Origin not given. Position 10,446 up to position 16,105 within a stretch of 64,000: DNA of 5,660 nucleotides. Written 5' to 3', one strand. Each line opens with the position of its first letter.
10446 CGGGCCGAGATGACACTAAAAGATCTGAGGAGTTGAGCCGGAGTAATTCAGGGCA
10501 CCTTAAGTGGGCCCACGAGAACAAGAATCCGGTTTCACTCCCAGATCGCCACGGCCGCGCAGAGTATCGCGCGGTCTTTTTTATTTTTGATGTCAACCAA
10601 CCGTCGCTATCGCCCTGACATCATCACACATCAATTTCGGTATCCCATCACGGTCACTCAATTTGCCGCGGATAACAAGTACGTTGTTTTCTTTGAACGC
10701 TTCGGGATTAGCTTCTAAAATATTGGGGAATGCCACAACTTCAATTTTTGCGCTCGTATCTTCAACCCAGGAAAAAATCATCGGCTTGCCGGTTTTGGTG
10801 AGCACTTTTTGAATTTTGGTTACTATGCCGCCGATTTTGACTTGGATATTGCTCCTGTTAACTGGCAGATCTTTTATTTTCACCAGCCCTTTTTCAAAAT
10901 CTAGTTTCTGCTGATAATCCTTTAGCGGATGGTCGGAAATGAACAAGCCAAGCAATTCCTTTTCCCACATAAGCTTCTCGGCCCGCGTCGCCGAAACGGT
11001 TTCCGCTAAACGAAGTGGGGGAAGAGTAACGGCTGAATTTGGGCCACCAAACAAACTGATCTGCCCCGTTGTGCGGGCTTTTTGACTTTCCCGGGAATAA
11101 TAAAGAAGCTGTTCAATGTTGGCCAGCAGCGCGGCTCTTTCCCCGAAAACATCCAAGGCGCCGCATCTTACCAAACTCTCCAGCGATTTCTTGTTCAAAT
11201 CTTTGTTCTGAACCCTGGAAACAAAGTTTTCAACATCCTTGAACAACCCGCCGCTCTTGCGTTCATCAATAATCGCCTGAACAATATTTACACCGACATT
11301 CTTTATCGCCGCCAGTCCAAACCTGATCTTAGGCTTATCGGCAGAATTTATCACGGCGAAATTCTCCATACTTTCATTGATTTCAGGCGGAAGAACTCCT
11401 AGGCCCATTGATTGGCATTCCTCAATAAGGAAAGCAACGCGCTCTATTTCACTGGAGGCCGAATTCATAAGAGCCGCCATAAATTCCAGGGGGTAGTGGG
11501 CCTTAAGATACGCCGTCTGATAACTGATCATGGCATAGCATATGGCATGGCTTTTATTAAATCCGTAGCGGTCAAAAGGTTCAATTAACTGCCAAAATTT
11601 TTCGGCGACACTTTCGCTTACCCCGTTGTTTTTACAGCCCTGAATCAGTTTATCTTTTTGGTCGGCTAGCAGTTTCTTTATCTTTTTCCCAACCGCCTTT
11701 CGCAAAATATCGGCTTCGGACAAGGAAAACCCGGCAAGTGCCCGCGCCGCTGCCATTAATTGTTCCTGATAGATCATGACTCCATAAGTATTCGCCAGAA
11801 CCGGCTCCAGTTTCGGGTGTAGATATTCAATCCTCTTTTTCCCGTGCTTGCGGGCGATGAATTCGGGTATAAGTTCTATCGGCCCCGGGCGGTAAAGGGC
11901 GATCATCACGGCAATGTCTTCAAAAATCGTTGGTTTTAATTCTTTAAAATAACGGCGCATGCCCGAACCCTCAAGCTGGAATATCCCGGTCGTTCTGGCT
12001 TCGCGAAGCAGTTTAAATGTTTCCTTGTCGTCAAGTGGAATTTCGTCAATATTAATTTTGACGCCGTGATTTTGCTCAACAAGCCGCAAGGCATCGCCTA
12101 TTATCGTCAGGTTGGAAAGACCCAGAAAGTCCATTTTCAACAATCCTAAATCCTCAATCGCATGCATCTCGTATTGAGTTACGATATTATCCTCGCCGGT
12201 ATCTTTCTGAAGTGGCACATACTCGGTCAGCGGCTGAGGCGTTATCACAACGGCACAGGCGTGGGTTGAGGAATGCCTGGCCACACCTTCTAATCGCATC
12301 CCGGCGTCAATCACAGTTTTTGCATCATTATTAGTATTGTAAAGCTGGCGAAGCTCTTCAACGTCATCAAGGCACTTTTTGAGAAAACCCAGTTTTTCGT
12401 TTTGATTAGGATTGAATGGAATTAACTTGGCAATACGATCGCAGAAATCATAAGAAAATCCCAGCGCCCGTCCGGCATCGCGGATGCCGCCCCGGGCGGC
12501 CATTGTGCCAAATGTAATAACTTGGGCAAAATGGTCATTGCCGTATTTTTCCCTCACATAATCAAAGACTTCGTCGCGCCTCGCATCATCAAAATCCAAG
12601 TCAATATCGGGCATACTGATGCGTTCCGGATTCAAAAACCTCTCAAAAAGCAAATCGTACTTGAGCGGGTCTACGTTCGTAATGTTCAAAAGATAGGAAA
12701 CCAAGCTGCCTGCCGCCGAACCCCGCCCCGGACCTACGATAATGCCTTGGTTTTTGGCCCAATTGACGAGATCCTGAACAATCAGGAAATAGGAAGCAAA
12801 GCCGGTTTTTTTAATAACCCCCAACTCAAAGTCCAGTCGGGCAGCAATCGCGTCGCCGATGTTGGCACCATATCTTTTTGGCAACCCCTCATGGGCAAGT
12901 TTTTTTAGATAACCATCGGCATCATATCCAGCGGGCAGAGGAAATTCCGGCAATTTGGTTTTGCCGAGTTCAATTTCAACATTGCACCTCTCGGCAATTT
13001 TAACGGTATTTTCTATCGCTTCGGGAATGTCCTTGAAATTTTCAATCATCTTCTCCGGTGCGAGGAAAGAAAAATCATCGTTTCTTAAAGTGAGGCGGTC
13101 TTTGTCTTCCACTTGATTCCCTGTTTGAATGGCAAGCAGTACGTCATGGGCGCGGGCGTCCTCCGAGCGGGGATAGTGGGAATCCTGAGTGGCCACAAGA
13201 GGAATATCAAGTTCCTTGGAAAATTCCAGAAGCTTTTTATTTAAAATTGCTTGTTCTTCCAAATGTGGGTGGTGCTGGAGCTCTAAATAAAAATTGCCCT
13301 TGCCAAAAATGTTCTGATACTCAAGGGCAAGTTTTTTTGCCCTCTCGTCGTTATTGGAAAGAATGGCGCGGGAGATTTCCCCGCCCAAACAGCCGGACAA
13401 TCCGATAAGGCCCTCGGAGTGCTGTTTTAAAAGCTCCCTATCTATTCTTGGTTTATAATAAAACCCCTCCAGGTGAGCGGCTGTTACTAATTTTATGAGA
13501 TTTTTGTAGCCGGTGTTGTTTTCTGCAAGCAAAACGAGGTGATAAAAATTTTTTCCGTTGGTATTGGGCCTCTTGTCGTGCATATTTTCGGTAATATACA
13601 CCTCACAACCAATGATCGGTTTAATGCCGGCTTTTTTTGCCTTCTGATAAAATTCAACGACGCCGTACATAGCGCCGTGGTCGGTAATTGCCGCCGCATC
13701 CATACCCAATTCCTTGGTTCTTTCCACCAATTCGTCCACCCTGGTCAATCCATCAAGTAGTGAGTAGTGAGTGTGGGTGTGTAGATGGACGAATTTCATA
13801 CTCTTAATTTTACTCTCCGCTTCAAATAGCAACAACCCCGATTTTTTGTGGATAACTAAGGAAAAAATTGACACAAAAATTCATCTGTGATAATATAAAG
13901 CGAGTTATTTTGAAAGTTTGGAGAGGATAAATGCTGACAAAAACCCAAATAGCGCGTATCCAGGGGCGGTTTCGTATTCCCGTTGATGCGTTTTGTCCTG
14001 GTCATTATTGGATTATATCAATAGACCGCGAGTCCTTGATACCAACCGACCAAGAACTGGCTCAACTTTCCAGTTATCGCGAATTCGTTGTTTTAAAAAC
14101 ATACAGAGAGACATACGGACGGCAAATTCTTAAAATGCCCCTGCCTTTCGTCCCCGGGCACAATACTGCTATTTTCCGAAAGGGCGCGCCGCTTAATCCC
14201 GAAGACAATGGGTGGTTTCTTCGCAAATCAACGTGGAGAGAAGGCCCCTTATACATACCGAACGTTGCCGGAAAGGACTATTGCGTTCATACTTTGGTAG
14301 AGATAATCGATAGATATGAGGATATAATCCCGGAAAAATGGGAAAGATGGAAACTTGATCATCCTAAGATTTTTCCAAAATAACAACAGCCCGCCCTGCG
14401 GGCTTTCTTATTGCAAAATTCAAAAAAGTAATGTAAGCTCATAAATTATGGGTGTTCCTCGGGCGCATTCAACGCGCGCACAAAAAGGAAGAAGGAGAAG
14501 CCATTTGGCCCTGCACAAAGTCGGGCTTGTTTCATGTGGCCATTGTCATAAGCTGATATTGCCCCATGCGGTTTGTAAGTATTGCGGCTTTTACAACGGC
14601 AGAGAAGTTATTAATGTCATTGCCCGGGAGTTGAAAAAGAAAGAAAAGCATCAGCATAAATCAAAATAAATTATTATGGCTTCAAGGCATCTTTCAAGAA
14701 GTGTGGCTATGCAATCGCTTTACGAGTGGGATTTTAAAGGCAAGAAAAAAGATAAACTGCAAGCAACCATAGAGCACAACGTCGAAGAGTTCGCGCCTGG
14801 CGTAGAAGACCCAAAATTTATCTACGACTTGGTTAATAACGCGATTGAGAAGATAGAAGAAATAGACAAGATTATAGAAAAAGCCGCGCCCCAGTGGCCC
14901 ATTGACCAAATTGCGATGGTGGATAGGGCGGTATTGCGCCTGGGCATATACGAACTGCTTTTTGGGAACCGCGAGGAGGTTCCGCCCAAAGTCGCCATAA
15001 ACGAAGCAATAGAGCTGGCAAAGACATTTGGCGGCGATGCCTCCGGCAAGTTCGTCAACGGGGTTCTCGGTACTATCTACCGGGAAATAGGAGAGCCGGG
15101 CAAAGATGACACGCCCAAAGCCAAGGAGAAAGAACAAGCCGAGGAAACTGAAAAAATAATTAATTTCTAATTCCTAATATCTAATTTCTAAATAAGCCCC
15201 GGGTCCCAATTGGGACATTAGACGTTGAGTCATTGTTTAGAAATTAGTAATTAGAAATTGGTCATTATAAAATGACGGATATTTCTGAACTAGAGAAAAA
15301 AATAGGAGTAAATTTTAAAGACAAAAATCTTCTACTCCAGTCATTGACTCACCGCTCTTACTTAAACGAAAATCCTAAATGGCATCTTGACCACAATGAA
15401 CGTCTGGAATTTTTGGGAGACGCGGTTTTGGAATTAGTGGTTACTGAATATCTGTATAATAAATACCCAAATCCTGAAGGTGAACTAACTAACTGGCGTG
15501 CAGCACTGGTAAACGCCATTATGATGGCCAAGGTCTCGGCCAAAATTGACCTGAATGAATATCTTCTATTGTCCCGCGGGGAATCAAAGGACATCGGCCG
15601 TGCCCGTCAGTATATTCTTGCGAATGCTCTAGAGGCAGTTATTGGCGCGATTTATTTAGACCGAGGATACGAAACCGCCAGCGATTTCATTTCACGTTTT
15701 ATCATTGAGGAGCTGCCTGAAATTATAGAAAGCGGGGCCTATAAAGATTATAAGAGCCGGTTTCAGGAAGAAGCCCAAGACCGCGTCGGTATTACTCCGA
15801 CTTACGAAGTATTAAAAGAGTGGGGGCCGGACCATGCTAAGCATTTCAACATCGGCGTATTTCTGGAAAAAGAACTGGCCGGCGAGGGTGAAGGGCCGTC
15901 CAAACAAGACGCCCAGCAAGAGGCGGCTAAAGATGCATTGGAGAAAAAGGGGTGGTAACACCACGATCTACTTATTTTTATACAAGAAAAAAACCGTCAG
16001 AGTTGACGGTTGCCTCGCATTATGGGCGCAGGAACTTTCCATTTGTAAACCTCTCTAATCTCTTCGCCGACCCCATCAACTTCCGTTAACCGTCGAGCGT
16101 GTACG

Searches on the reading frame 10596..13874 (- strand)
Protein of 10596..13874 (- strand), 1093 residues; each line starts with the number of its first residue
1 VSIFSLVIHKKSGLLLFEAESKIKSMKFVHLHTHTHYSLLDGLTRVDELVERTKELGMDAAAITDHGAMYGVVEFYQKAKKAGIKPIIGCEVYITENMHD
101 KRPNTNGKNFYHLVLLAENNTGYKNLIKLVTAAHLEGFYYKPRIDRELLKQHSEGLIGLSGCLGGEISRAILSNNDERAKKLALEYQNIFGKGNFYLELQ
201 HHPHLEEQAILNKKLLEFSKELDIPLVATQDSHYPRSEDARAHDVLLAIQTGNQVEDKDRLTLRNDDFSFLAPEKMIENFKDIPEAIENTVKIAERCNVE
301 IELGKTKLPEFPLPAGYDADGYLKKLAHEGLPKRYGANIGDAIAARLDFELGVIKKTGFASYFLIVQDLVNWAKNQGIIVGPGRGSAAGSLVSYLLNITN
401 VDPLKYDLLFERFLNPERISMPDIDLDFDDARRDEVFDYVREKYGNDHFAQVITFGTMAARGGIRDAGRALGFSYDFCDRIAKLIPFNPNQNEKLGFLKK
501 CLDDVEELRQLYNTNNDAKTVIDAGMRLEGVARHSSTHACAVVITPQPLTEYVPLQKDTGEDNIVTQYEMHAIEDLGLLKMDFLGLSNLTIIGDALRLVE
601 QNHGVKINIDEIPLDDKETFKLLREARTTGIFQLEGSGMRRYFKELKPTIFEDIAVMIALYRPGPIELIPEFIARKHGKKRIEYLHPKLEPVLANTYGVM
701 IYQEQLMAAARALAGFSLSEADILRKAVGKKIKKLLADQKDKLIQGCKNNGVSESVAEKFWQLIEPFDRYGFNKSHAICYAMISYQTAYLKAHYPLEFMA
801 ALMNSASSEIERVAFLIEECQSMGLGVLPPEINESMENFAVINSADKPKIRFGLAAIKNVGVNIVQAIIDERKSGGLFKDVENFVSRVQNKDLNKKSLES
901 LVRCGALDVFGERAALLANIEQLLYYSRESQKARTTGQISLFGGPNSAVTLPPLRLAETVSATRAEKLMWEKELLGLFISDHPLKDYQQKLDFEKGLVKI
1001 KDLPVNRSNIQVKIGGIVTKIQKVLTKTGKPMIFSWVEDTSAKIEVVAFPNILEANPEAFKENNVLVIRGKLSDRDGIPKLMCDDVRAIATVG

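Call 87: search_protein_families(library=pfam, proteins=[window:10596-13874:-], max_evalue=0.00001)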
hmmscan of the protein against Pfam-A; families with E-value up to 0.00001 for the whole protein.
window:10596-13874:- (1093 aa): 5 families
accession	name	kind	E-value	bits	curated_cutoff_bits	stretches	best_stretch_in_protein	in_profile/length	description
PF07733.18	DNA_pol3_alpha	-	2.3e-104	349.1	23.9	1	322-585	2-260/260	Bacterial DNA polymerase III alpha NTPase domain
PF02811.25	PHP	-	4.8e-64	216.1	26.4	1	30-202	1-164/164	PHP domain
PF17657.6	DNA_pol3_finger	-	1.7e-62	210.1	22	1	588-751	1-166/166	Bacterial DNA polymerase III alpha subunit finger domain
PF14579.12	HHH_6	-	1.1e-25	90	25.6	1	824-914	1-88/90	Helix-hairpin-helix motif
PF01336.31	tRNA_anti-codon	-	8.1e-09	35.7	27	1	1012-1087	1-73/75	OB-fold nucleic acid binding domain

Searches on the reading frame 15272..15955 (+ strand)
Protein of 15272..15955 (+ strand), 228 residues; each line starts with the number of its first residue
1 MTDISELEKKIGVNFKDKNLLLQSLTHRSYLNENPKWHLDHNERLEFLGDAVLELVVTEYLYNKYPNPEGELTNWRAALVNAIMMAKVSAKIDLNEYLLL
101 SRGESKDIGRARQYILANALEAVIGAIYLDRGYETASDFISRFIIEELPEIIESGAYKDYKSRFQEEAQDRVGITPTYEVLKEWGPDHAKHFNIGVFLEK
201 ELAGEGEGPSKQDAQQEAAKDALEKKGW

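Call 88: search_protein_families(library=pfam, proteins=[window:15272-15955:+], max_evalue=0.00001)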
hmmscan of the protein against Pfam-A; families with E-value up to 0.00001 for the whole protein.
window:15272-15955:+ (228 aa): 4 families
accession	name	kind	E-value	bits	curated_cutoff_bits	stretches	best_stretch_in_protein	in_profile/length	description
PF14622.11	Ribonucleas_3_3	-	2.4e-41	141.3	35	1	17-147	1-127/128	Ribonuclease-III-like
PF00636.31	Ribonuclease_3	-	7.6e-27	94.5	27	1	43-132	1-102/102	Ribonuclease III domain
PF00035.32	dsrm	-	3.6e-14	53.5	23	1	160-225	1-65/66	Double-stranded RNA binding motif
PF22935.1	RM44_endonuclase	-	2.9e-08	34.3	27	1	8-127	10-139/139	Large ribosomal subunit protein mL44, endonuclease domain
